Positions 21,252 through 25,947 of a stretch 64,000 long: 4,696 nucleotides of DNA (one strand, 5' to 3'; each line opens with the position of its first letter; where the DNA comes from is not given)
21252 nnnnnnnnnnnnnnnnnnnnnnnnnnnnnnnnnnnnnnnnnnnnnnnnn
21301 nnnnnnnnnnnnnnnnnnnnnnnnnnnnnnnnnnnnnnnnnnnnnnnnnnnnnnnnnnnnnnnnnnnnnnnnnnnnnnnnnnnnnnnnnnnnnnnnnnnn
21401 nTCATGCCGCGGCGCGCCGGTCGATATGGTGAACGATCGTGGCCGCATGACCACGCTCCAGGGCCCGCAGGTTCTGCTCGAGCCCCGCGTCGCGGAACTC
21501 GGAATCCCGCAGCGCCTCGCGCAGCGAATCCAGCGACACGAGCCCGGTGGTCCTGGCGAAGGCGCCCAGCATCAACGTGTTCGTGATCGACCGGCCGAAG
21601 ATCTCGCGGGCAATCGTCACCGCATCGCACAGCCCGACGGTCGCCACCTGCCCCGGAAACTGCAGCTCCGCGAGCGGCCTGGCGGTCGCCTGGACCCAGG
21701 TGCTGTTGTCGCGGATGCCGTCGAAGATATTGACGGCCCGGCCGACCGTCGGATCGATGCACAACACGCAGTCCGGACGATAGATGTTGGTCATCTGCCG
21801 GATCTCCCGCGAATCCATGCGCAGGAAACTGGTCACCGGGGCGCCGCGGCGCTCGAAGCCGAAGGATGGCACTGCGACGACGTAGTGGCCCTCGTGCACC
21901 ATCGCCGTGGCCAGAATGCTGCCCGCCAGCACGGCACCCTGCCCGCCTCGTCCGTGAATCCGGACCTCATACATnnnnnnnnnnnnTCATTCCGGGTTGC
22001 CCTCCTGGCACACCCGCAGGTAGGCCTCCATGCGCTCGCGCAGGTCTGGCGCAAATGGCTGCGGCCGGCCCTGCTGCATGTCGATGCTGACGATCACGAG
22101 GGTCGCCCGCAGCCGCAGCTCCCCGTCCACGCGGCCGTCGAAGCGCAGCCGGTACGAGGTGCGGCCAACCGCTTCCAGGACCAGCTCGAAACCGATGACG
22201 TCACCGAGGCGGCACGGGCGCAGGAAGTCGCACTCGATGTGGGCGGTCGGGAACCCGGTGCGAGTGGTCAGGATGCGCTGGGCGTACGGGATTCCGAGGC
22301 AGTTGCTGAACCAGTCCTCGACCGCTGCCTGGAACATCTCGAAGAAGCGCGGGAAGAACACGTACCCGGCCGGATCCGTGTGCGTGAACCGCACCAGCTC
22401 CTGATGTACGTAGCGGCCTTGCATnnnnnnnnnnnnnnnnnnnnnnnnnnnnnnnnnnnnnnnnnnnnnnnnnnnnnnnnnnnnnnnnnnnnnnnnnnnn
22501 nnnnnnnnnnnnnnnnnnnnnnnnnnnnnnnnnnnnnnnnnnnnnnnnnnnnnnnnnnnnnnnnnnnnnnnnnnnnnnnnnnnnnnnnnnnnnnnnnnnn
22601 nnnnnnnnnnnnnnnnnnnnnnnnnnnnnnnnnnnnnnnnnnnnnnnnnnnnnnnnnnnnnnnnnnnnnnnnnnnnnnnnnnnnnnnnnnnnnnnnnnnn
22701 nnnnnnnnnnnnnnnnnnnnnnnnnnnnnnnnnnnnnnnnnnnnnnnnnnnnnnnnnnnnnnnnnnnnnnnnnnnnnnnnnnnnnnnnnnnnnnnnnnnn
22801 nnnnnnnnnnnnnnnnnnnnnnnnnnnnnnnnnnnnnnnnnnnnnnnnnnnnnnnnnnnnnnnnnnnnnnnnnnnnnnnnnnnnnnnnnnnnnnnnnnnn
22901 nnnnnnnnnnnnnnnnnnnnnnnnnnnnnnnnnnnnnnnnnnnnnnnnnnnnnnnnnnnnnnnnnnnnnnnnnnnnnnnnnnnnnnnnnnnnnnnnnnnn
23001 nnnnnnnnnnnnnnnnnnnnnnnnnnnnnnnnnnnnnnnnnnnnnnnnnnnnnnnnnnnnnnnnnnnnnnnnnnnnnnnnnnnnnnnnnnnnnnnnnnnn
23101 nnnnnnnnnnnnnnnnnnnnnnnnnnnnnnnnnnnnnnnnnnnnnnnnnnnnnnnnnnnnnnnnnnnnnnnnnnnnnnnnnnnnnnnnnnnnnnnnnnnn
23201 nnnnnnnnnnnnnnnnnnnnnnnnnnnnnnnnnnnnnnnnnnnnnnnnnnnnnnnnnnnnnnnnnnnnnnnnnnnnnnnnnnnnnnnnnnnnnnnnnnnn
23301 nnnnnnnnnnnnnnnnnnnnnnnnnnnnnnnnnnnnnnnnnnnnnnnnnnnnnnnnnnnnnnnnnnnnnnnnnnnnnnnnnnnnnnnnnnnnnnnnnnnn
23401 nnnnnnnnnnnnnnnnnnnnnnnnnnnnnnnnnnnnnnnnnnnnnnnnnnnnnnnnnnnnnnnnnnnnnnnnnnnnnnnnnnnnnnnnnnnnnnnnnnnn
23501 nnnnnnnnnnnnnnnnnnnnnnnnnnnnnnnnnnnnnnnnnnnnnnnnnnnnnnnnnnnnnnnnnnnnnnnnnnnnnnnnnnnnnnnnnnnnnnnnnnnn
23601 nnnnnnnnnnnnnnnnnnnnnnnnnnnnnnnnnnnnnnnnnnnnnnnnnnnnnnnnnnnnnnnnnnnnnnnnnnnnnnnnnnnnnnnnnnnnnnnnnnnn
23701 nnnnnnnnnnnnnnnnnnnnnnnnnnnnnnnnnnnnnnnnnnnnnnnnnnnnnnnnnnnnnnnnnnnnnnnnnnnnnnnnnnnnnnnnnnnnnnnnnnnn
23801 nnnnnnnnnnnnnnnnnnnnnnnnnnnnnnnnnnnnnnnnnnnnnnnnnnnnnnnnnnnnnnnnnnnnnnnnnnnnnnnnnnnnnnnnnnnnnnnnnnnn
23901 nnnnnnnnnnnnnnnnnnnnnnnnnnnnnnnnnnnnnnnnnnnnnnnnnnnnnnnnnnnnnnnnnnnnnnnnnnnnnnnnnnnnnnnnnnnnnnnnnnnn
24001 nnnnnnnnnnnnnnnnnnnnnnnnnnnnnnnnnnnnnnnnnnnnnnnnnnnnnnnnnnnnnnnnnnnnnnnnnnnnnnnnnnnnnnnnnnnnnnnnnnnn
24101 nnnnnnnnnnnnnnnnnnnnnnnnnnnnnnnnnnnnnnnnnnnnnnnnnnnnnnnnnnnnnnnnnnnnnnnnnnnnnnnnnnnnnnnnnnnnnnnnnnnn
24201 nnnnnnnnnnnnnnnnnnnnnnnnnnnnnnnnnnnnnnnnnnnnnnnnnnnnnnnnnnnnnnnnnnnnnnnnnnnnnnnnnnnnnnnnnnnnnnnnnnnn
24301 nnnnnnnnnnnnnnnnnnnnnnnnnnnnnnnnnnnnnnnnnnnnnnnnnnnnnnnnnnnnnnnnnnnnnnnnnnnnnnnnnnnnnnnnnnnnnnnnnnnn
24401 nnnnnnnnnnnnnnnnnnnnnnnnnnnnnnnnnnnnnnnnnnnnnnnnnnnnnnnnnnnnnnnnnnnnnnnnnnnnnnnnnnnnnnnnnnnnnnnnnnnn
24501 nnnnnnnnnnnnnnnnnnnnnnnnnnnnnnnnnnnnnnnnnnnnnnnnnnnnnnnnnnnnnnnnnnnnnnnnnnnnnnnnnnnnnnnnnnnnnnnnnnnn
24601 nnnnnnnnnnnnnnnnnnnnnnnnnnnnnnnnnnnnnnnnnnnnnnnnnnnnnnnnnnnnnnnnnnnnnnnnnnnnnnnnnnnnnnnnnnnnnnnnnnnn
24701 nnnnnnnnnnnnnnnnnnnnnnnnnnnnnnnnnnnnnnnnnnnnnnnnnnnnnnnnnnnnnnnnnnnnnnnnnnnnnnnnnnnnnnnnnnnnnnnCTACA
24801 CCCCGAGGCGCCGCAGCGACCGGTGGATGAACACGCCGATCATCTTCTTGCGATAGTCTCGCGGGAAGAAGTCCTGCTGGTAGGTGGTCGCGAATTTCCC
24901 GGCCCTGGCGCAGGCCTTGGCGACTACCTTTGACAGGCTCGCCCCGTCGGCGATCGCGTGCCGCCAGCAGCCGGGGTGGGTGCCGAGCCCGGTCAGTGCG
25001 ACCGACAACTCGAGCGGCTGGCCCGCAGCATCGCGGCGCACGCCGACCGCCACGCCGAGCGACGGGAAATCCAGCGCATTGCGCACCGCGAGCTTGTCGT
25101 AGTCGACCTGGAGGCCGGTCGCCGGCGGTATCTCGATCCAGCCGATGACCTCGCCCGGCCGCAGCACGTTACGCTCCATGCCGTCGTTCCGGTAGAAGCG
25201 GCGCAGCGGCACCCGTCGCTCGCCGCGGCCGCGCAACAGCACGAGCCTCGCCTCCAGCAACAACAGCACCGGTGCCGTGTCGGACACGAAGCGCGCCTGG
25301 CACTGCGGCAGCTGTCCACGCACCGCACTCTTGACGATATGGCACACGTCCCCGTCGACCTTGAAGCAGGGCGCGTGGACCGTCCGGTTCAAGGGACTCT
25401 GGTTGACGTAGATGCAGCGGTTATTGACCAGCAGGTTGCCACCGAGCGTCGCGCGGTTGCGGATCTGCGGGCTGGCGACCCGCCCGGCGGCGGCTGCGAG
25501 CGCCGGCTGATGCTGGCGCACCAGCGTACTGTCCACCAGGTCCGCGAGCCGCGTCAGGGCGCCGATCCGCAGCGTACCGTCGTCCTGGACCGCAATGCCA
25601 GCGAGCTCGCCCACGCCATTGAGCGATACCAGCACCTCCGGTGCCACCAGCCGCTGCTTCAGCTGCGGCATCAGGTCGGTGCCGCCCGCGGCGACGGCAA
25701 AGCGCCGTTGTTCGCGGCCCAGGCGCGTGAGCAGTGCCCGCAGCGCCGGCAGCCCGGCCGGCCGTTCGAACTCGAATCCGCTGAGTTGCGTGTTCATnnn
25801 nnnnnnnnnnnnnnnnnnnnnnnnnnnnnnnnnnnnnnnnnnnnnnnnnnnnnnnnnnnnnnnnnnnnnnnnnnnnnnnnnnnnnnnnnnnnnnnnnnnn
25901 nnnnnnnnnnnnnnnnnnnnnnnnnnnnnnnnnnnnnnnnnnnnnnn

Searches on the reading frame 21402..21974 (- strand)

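Call 6: search_protein_families(library=pfam, proteins=[window:21402-21974:-])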
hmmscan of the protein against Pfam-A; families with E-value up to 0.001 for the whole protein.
window:21402-21974:- (190 aa): 1 family
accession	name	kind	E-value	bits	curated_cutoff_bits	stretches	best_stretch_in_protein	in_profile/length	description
PF01558.24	POR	-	3.6e-34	118.8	27.4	1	10-176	1-172/173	Pyruvate ferredoxin/flavodoxin oxidoreductase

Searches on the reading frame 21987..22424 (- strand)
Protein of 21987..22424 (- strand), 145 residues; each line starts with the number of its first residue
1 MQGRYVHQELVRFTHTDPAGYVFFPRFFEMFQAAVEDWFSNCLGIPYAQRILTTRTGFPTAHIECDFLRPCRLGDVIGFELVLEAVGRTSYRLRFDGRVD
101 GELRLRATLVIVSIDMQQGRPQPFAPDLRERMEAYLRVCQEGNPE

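Call 7: search_protein_families(library=pfam, proteins=[window:21987-22424:-])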
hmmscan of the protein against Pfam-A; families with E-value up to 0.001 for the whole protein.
window:21987-22424:- (145 aa): 2 families
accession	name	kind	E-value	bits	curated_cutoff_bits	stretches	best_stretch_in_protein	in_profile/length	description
PF13279.12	4HBT_2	-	9e-13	49.2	25.5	1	11-131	1-121/122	Thioesterase-like superfamily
PF03061.28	4HBT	-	2.4e-07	31.4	20.6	1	20-96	2-69/79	Thioesterase superfamily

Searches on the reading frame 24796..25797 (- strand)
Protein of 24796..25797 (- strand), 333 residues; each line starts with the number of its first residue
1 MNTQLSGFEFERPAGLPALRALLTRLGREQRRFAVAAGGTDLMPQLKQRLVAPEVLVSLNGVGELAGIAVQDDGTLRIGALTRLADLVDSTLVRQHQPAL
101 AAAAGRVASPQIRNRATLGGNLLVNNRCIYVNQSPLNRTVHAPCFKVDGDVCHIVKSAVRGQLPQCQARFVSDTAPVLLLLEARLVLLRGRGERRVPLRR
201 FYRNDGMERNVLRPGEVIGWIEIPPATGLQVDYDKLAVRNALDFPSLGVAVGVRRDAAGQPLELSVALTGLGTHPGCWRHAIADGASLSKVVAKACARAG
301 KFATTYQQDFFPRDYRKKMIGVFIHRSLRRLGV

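Call 7: search_protein_families(library=pfam, proteins=[window:24796-25797:-])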
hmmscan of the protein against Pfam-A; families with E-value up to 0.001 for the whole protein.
window:24796-25797:- (333 aa): 1 family
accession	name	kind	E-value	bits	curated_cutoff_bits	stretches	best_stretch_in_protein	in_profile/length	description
PF00941.27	FAD_binding_5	-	4.8e-39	134.3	27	1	9-225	4-169/170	FAD binding domain in molybdopterin dehydrogenase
